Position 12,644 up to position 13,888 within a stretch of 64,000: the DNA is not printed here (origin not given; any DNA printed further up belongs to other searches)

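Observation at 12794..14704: Tandem paralogous PAPS-type sulfotransferases next to valS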

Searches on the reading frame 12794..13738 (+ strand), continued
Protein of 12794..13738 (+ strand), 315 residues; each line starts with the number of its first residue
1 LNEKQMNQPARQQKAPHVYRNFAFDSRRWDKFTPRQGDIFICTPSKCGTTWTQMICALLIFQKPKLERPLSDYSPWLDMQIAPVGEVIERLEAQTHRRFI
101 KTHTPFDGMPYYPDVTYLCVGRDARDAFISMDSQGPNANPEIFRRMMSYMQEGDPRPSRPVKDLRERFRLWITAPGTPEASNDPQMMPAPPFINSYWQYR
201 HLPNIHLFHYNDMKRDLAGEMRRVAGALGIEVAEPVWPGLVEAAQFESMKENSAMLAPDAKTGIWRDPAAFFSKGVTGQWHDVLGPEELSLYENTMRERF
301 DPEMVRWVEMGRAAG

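Call 16: find_related_loci(query=A1, collection=genome_contigs, flank=8000)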
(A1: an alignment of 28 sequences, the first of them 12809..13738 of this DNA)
Query A1 (310 aa) in genome_contigs; peptide patterns used: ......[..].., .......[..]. (x = any residue, [..] = any of these).
599 stretches matched a pattern (row limit reached: there are more); 599 encode a relative of the query (tblastn E <= 1e-3); the best 80 are kept; 80 distinct loci.
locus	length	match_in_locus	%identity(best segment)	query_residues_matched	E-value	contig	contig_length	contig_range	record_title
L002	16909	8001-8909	61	1-306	2e-128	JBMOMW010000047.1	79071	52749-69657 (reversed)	MAG: Pseudomonadota bacterium isolate Betzabe_MAG060 MAG060_47, whole genome shotgun sequence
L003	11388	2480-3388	61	1-306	5e-124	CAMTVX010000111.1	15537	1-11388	MAG: uncultured Alphaproteobacteria bacterium isolate G04_MAG_00026 genome assembly, contig: G04_MAG_00026_000000000111,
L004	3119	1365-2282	60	1-306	9e-127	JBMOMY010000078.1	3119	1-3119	MAG: Pseudomonadota bacterium isolate Betzabe_MAG062 MAG062_78, whole genome shotgun sequence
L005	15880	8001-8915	56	1-306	2e-109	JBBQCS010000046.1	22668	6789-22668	MAG: Alphaproteobacteria bacterium isolate Co_metawrap_1221 Cmw_1221_k141_14731082_length_22668_cov_26.9954, whole genom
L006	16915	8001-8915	52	1-306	3e-108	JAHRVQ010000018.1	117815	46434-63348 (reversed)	MAG: Pseudomonadales bacterium isolate DC_out240 k91_2157884, whole genome shotgun sequence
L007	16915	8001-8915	56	1-306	4e-107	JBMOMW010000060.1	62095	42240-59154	MAG: Pseudomonadota bacterium isolate Betzabe_MAG060 MAG060_60, whole genome shotgun sequence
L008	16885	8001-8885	56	13-307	1e-106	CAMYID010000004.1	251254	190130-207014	MAG: uncultured Alphaproteobacteria bacterium isolate Biocath_Alpha_33 genome assembly, contig: k127_4395, whole genome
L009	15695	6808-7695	55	14-309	4e-105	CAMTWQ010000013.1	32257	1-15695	MAG: uncultured Alphaproteobacteria bacterium isolate G02_MAG_00016 genome assembly, contig: G02_MAG_00016_000000000108,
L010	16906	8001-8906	52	4-310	4e-104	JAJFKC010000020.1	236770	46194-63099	MAG: Porticoccaceae bacterium isolate OFTM61 OFTM61_19, whole genome shotgun sequence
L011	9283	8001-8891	48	13-310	1e-98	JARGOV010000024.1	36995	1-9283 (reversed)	MAG: Porticoccaceae bacterium isolate bin_ji_oxhcr1.003 NODE_653_length_36995_cov_30.597320, whole genome shotgun sequen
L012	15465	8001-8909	50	1-306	4e-96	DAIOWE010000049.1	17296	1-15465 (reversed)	MAG TPA_asm: Pseudomonadota bacterium isolate CTOTU26806 NODE_116_length_17296_cov_11.397367, whole genome shotgun seque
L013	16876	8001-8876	51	14-307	1e-95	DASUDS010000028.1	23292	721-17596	MAG TPA_asm: Porticoccaceae bacterium isolate SMAG_U1332 k141_1285476, whole genome shotgun sequence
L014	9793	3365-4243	51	12-306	2e-95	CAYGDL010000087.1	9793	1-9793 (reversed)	MAG TPA_asm: uncultured Alphaproteobacteria bacterium isolate ERP113451_co1_277 genome assembly, contig: NODE_8616_lengt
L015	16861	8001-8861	53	14-304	1e-94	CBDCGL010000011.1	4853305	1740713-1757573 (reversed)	MAG: Alphaproteobacteria bacterium isolate 1aaad041-7d8d-4bc2-879e-c771ea6528e9 genome assembly, contig: chromosome_2, w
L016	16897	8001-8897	50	3-307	2e-94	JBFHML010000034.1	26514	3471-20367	MAG: Porticoccaceae bacterium isolate Mix_sand07.2021.05.Z.7 k141_530641_length_26514_cov_24.7441, whole genome shotgun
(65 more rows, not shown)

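Call 20: find_encoding_contigs(protein=P0008, flank=8000, max_places=2)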
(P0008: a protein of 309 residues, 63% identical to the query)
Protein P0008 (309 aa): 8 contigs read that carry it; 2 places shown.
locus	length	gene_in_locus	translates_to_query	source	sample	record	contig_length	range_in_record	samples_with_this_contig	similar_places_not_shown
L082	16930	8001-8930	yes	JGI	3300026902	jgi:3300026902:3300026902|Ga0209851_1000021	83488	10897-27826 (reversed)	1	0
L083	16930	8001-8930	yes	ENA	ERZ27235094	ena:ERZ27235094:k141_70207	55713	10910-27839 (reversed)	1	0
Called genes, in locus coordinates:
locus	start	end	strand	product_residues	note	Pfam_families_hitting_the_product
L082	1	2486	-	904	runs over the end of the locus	PF00690:Cation_ATPase_N, PF00122:E1-E2_ATPase, PF00702:Hydrolase, PF13246:Cation_ATPase, PF12710:HAD (weak), PF08282:Hydrolase_3 (faint), PF00689:Cation_ATPase_C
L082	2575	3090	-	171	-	PF03350:UPF0114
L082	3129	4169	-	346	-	PF00296:Bac_luciferase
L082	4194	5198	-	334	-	PF00296:Bac_luciferase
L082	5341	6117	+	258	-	PF00005:ABC_tran, PF13304:AAA_21 (weak)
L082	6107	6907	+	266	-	PF00950:ABC-3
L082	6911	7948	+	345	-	PF09982:LpxR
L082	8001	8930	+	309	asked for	PF00685:Sulfotransfer_1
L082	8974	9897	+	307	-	PF00685:Sulfotransfer_1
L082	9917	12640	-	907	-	PF00133:tRNA-synt_1, PF09334:tRNA-synt_1g (weak), PF13603:tRNA-synt_1_2 (weak), PF09334:tRNA-synt_1g, PF08264:Anticodon_1, PF10458:Val_tRNA-synt_C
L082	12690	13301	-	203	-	PF10691:DUF2497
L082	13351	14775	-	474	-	PF02321:OEP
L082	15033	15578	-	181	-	PF00702:Hydrolase (faint), PF08645:PNK3P (weak), PF13419:HAD_2 (faint), PF13242:Hydrolase_like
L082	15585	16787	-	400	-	PF13692:Glyco_trans_1_4, PF13524:Glyco_trans_1_2 (faint)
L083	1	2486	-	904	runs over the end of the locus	PF00690:Cation_ATPase_N, PF00122:E1-E2_ATPase, PF00702:Hydrolase, PF13246:Cation_ATPase, PF12710:HAD (weak), PF08282:Hydrolase_3 (faint), PF00689:Cation_ATPase_C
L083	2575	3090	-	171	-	PF03350:UPF0114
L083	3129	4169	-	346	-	PF00296:Bac_luciferase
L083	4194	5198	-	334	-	PF00296:Bac_luciferase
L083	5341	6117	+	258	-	PF00005:ABC_tran, PF13304:AAA_21 (weak)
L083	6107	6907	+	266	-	PF00950:ABC-3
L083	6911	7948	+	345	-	PF09982:LpxR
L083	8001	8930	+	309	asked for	PF00685:Sulfotransfer_1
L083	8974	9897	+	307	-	PF00685:Sulfotransfer_1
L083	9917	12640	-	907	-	PF00133:tRNA-synt_1, PF09334:tRNA-synt_1g (weak), PF13603:tRNA-synt_1_2 (weak), PF09334:tRNA-synt_1g, PF08264:Anticodon_1, PF10458:Val_tRNA-synt_C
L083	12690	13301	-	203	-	PF10691:DUF2497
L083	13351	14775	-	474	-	PF02321:OEP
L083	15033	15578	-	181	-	PF00702:Hydrolase (faint), PF08645:PNK3P (weak), PF13419:HAD_2 (faint), PF13242:Hydrolase_like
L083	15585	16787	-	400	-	PF13692:Glyco_trans_1_4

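Call 21: find_encoding_contigs(protein=P0003, flank=8000, max_places=2)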
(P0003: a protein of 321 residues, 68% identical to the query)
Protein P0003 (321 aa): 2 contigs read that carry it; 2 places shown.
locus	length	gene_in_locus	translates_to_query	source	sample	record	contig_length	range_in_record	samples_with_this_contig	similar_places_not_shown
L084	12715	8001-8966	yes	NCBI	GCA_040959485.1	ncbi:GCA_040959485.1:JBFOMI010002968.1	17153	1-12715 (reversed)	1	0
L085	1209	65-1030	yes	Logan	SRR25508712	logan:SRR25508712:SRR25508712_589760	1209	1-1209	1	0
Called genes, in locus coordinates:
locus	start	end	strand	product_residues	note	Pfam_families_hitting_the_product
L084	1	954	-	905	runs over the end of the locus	PF00690:Cation_ATPase_N, PF00122:E1-E2_ATPase, PF00702:Hydrolase, PF13246:Cation_ATPase, PF12710:HAD, PF00689:Cation_ATPase_C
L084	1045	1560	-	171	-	PF03350:UPF0114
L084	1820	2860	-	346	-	PF00296:Bac_luciferase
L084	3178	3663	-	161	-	-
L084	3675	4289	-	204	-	-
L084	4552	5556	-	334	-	PF00296:Bac_luciferase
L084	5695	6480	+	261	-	PF00005:ABC_tran, PF13304:AAA_21 (faint)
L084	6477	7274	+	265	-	PF00950:ABC-3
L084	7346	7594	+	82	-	PF02604:PhdYeFM_antitox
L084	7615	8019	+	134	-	PF01850:PIN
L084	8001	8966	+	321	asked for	PF00685:Sulfotransfer_1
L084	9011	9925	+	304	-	PF00685:Sulfotransfer_1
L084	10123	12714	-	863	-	?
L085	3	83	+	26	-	?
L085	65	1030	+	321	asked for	PF00685:Sulfotransfer_1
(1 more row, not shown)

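Call 22: find_encoding_contigs(protein=P0005, flank=8000, max_places=2)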
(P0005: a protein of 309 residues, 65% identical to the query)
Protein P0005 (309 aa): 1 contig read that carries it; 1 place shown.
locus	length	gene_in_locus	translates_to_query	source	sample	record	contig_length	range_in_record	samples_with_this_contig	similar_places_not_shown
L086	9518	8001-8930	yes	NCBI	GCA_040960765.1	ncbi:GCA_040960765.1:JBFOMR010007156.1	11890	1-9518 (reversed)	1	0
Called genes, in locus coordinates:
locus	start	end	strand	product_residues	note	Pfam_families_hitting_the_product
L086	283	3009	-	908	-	PF00690:Cation_ATPase_N, PF00122:E1-E2_ATPase, PF00702:Hydrolase, PF13246:Cation_ATPase, PF12710:HAD (weak), PF00689:Cation_ATPase_C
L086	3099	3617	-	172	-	PF03350:UPF0114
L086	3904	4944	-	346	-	PF00296:Bac_luciferase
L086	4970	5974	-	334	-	PF00296:Bac_luciferase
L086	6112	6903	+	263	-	PF00005:ABC_tran, PF13191:AAA_16 (weak), PF13304:AAA_21 (faint)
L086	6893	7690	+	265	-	PF00950:ABC-3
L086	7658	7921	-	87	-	-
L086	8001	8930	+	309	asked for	PF00685:Sulfotransfer_1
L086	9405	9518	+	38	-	?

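Call 27: search_solved_structures(query=A1, max_evalue=0.001, show_alignments=1)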
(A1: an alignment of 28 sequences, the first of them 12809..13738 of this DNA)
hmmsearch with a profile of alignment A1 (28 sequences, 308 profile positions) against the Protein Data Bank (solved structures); distinct sequences matched with E-value up to 0.001: 45.
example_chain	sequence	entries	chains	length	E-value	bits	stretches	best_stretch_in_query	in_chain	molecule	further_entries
3bfx_A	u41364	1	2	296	2.7e-26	95.7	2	183-295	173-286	Sulfotransferase 1C2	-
2z5f_A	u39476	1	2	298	7e-26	94.4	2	19-127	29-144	Sulfotransferase family cytosolic 1B member 1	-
3ckl_A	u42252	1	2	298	8.7e-26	94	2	19-127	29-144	Sulfotransferase family cytosolic 1B member 1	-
2zpt_X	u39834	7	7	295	9.9e-26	93.9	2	21-125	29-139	Tyrosine-ester sulfotransferase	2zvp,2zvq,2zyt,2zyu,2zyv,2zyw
2ad1_A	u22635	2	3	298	1e-25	93.8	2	25-128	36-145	Sulfotransferase 1C2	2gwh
1hy3_A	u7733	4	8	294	1.4e-25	93.4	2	182-295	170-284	ESTROGEN SULFOTRANSFERASE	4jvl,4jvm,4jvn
1fmj_A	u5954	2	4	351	1.7e-25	93.1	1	182-296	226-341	RETINOL DEHYDRATASE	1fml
1x8j_A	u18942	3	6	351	2.8e-25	92.4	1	182-296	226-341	retinol dehydratase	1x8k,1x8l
1g3m_A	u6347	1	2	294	3.2e-25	92.2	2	182-292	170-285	ESTROGEN SULFOTRANSFERASE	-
8xgz_A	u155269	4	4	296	4.1e-23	85.3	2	182-294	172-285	S4 | Sulfotransferase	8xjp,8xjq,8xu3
7v1o_A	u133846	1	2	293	7.3e-23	84.4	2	184-293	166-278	Amine sulfotransferase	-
3qvu_A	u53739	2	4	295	5.1e-22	81.7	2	24-127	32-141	Sulfotransferase 1A1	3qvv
1z29_A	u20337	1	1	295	1.3e-21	80.3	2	24-126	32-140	Phenol-sulfating phenol sulfotransferase 2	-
1ls6_A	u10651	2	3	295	2.8e-21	79.2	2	24-127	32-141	aryl sulfotransferase | Sulfotransferase 1A1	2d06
4gra_A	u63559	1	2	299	3.1e-21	79.1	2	24-127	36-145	Sulfotransferase 1A1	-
22ga_A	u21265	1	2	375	1.1e-09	41.1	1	112-292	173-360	Sulfotransferase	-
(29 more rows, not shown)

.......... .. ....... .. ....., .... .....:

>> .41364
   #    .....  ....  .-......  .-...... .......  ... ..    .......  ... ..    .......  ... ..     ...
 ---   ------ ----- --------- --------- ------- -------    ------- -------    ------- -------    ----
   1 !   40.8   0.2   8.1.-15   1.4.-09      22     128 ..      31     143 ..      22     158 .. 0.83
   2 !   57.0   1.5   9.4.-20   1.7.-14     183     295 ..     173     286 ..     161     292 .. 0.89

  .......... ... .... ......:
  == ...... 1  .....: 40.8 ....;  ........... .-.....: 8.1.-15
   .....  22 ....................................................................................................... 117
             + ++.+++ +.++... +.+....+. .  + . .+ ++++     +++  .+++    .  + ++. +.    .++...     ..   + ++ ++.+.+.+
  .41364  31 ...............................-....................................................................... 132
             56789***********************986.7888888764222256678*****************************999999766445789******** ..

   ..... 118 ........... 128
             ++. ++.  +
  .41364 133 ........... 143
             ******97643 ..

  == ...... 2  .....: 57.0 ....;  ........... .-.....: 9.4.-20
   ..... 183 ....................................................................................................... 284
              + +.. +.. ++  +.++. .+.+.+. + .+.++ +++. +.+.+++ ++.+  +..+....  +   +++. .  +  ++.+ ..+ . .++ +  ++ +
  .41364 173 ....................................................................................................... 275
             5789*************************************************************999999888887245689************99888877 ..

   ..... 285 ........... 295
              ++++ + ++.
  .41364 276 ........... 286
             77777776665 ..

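Call 33: predict_structure(alignment_id=A1)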
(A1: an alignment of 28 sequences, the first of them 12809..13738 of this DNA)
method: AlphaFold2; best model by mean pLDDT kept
length: 310 residues; sequences in the alignment: 28
mean_pLDDT: 89.7   pTM: 0.90
mean pLDDT of the five models: 89.7, 88.8, 88.5, 88.5, 88.0
residues with pLDDT >= 90: 207; 70-90: 85; 50-70: 14; < 50: 4
segments of 3 or more residues with pLDDT < 50: 1-3
pLDDT, mean of each block of 10 residues (from residue 1): 65 85 93 95 95 97 94 88 95 94 93 96 88 85 82 84 90 63 89 94 96 98 98 98 93 86 82 87 97 95 83
secondary structure, 60 per line:
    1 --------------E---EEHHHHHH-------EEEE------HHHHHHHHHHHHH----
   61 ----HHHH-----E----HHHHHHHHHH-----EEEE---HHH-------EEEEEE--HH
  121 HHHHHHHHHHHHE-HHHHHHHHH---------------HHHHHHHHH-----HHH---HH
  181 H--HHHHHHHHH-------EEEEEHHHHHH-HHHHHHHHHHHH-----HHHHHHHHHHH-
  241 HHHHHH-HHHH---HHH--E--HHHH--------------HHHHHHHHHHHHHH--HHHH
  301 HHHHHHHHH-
elements in order: H21-26 E34-37 H44-56 H65-68 H79-88 E94-97 E111-116 H119-132 H135-143 H159-167 H184-192 E200-204 H205-210 H212-223 H229-239 H241-246 H248-251 H263-266 H281-294 H297-309
